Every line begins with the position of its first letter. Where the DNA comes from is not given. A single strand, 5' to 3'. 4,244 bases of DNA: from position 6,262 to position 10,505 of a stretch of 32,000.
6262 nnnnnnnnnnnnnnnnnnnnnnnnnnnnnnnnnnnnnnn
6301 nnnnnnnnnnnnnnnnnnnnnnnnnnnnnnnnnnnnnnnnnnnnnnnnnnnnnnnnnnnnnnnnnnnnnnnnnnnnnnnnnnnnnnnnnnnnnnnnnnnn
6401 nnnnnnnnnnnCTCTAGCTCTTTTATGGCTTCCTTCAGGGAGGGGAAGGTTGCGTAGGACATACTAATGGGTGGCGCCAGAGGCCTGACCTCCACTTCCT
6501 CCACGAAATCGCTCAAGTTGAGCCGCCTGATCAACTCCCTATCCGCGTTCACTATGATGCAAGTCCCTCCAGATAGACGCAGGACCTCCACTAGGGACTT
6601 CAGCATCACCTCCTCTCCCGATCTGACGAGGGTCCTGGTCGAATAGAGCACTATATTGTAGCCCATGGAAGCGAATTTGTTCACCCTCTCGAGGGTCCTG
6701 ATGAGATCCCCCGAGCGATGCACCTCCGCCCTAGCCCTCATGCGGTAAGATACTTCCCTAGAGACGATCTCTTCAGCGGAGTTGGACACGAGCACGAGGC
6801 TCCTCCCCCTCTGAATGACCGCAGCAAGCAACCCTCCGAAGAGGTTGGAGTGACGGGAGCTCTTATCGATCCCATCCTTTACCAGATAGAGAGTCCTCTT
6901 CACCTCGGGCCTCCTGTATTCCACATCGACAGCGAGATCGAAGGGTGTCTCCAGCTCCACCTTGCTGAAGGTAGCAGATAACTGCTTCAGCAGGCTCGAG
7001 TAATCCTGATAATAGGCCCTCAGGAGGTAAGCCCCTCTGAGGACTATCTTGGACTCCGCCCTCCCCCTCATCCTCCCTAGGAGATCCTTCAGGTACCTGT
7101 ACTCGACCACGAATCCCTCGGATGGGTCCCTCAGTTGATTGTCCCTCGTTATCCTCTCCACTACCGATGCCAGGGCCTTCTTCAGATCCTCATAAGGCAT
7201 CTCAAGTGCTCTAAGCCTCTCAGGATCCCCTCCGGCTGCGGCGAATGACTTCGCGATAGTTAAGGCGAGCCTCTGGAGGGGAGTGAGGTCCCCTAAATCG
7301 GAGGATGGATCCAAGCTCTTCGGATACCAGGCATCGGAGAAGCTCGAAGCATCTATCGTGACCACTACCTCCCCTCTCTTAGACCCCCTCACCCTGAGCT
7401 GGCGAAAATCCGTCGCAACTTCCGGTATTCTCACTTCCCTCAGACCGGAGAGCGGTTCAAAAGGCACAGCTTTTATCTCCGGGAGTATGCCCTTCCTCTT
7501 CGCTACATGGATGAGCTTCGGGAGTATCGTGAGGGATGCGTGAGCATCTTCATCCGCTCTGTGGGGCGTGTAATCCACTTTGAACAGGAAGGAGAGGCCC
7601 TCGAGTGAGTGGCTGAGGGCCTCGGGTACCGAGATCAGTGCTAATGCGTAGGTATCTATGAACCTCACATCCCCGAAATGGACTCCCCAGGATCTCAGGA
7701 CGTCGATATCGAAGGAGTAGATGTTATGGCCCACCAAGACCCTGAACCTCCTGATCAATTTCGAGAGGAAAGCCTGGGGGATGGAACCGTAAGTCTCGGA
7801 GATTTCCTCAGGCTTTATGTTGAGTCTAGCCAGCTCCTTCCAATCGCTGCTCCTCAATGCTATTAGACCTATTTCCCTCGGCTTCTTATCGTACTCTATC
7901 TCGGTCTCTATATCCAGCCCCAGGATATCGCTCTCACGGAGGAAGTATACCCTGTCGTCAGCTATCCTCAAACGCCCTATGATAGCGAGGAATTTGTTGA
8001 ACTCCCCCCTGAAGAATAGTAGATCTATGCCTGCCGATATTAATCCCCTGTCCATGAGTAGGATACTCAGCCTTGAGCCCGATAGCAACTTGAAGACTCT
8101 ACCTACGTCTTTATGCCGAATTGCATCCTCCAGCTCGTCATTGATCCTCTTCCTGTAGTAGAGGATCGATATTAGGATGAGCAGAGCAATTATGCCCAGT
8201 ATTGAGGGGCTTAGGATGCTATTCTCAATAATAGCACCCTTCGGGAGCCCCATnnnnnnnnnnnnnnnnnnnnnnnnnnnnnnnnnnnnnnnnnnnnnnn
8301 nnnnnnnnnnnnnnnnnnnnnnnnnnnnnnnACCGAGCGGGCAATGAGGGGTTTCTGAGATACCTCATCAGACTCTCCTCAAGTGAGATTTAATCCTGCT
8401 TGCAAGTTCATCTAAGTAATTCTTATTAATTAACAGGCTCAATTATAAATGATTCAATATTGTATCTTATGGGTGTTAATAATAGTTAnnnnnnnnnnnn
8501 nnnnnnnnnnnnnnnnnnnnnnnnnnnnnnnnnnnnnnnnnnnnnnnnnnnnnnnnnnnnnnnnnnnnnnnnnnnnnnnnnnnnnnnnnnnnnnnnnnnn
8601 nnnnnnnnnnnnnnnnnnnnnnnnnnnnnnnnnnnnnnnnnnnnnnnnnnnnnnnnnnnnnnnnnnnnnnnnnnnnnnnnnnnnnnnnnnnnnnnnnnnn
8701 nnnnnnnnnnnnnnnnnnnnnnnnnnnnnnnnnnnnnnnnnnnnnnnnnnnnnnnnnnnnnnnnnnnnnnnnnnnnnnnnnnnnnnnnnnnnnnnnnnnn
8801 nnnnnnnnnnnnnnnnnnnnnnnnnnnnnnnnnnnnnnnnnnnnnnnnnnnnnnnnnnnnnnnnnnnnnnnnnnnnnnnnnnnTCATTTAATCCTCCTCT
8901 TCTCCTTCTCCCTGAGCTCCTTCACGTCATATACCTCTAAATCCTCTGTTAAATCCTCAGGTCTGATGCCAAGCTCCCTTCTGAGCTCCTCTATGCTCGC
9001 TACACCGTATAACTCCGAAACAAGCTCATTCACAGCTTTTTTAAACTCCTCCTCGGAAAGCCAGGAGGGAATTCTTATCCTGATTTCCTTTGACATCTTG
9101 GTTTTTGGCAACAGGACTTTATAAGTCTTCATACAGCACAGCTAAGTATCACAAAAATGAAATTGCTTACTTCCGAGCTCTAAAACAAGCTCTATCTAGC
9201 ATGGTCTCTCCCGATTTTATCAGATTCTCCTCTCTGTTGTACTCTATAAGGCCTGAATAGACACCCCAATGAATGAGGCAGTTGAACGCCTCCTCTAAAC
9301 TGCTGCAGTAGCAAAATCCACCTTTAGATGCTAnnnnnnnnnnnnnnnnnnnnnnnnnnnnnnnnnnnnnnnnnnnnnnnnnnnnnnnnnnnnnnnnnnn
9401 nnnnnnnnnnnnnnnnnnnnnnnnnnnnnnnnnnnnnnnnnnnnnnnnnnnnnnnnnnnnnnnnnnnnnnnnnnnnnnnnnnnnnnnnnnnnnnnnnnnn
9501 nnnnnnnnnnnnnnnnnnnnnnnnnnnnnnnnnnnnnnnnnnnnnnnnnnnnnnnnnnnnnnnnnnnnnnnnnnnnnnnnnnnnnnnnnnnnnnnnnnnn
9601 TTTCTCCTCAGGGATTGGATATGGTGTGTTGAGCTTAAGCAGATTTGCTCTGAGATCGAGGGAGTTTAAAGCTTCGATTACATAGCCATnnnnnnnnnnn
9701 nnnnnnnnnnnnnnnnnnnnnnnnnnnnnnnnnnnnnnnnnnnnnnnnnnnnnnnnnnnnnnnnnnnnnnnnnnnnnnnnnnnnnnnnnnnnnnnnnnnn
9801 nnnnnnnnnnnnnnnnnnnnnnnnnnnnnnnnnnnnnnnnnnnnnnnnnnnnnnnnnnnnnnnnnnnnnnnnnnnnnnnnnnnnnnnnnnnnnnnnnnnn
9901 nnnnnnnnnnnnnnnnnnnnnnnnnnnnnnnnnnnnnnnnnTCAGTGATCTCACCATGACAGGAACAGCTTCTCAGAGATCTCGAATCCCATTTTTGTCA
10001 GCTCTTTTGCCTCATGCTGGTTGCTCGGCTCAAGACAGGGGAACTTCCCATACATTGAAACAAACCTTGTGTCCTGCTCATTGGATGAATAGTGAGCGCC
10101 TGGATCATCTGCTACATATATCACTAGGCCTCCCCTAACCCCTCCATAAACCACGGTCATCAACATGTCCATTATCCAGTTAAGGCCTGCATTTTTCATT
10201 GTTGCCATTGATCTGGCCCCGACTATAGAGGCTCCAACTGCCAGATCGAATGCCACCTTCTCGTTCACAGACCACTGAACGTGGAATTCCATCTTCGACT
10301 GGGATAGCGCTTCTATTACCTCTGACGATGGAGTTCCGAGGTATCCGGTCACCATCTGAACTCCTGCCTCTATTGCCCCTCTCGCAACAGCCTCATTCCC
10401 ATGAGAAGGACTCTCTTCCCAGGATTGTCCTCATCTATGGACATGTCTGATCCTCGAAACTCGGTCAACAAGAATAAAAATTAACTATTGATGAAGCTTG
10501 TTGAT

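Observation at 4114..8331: Membrane-anchored DEDDh exonuclease-RecQ helicase fusion (WRN-like architecture) in an archaeal context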

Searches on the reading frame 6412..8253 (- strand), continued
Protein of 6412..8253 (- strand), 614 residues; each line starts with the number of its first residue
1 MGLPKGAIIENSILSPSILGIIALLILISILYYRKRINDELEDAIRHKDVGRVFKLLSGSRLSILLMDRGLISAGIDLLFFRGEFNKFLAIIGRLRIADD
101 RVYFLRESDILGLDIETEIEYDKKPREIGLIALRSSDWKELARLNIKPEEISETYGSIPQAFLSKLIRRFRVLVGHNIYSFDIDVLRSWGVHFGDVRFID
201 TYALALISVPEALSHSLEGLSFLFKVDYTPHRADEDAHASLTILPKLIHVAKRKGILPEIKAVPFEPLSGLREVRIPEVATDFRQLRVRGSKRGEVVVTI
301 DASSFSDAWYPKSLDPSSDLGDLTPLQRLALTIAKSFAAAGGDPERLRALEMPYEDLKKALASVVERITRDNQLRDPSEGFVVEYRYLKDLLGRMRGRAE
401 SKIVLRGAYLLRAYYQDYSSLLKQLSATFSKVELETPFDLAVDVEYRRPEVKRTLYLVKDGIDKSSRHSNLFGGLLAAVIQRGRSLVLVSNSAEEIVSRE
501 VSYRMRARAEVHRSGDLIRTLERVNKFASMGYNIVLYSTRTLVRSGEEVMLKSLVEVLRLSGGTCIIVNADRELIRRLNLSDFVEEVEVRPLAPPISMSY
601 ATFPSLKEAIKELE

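Call 89: find_encoding_contigs(protein=P0040, flank=8000, max_places=2)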
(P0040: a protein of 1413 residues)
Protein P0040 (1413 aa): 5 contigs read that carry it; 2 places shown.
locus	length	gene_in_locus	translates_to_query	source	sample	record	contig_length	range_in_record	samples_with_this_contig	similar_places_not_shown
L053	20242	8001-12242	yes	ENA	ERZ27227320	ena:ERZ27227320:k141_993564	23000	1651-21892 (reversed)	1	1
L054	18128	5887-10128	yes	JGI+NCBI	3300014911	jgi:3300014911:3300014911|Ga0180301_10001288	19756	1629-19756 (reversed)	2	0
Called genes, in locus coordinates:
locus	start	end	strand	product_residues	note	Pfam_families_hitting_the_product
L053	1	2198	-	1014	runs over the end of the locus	PF08308:PEGA, PF11008:DUF2846 (faint), PF08308:PEGA, PF18204:PGF-CTERM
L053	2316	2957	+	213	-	PF13610:DDE_Tnp_IS240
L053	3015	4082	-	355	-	-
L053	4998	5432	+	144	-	-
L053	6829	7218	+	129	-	-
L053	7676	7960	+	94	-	-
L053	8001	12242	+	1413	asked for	PF00270:DEAD, PF04851:ResIII (weak), PF00271:Helicase_C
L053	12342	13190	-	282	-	-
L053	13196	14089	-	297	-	PF20030:bpMoxR, PF00493:MCM, PF01078:Mg_chelatase (faint), PF13191:AAA_16 (weak), PF05496:RuvB_N (faint), PF00004:AAA, PF07726:AAA_3, PF07728:AAA_5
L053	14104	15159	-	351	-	PF05853:BKACE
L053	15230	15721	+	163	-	-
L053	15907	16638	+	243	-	-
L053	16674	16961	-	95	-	PF01893:UPF0058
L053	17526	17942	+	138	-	PF01909:NTP_transf_2, PF18765:Polbeta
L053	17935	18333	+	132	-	PF05168:HEPN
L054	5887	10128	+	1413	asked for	PF00270:DEAD, PF04851:ResIII (weak), PF00271:Helicase_C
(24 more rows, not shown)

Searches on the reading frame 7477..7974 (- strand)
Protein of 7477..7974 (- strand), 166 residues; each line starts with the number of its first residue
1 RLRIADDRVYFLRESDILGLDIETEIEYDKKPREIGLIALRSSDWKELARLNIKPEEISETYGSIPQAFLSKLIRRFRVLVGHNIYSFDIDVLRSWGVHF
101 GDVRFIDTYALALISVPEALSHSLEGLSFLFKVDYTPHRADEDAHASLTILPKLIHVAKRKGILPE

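Call 60: search_solved_structures(query=window:7477-7974:-, max_evalue=1, show_alignments=2)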
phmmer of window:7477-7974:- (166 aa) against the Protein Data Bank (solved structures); distinct sequences matched with E-value up to 1: 1.
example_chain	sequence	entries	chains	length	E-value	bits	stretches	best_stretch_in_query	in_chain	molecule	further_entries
7dww_B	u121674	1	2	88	0.43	13.6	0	70-112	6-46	msDPBB_sym2 protein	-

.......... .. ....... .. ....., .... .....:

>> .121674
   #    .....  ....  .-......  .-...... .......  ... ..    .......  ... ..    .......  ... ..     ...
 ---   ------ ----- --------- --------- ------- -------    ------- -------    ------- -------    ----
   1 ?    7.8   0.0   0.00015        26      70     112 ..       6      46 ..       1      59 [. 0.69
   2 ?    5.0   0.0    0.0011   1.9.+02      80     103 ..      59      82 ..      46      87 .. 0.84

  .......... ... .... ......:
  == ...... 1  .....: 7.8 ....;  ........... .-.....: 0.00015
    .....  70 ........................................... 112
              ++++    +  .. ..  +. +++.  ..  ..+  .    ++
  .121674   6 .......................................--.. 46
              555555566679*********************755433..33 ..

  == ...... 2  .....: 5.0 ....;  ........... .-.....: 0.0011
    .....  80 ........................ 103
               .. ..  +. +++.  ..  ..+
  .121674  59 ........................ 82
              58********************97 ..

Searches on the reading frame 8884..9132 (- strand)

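Call 5: search_protein_families(library=pfam, proteins=[window:8884-9132:-], max_evalue=0.01)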
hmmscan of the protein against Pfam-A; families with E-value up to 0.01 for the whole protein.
window:8884-9132:- (82 aa): 1 family
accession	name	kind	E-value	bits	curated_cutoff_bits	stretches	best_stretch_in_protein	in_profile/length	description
PF23229.2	DUF7067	-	0.0043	17.3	27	1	27-54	26-53/56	Alpha-glucan water dikinase, DUF7067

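Call 6: search_protein_families(library=padloc, proteins=[window:8884-9132:-], max_evalue=0.01)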
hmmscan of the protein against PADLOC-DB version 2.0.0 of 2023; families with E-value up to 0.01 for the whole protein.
window:8884-9132:- (82 aa): 0 families

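Call 7: search_protein_families(library=ncbifam, proteins=[window:8884-9132:-], max_evalue=0.01)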
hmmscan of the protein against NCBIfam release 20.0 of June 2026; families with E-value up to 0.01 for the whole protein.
window:8884-9132:- (82 aa): 0 families

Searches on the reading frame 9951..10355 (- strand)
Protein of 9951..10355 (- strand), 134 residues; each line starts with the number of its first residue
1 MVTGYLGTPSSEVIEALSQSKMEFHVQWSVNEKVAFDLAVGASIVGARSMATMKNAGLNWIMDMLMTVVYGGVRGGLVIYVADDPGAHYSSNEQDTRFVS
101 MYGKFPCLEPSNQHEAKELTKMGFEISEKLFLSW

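Call 5: search_protein_families(library=pfam, proteins=[window:9951-10355:-], max_evalue=0.01)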
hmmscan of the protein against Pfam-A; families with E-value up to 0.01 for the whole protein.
window:9951-10355:- (134 aa): 1 family
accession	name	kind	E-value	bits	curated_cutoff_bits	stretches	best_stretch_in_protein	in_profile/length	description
PF01855.24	POR_N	-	4.3e-06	27.1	27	1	8-130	17-145/231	Pyruvate flavodoxin/ferredoxin oxidoreductase, thiamine diP-bdg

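Call 6: search_protein_families(library=padloc, proteins=[window:9951-10355:-], max_evalue=0.01)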
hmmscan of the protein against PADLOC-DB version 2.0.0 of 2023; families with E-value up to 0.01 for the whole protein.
window:9951-10355:- (134 aa): 0 families

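Call 7: search_protein_families(library=ncbifam, proteins=[window:9951-10355:-], max_evalue=0.01)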
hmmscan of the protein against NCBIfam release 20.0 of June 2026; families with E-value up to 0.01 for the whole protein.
window:9951-10355:- (134 aa): 6 families
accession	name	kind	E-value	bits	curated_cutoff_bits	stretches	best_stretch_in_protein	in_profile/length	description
TIGR03336.1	IOR_alpha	equivalog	3.2e-50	171.1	650.9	1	2-130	23-153/595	indolepyruvate ferredoxin oxidoreductase subunit alpha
NF009589.0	PRK13030.1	subfamily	4.6e-05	21.3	816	1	2-127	59-200/1170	indolepyruvate ferredoxin oxidoreductase family protein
NF005507.0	PRK07119.1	subfamily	0.001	18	399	1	4-129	27-160/352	3-methyl-2-oxobutanoate dehydrogenase subunit VorB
TIGR03710.1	OAFO_sf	subfamily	0.0031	16.2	482.75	1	4-52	216-266/561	2-oxoacid:acceptor oxidoreductase subunit alpha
NF006412.0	PRK08659.1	equivalog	0.0063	15.8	411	0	3-63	27-89/378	2-oxoacid:acceptor oxidoreductase subunit alpha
NF007206.0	PRK09627.1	equivalog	0.0086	15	579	0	3-58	25-82/375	2-oxoglutarate synthase subunit alpha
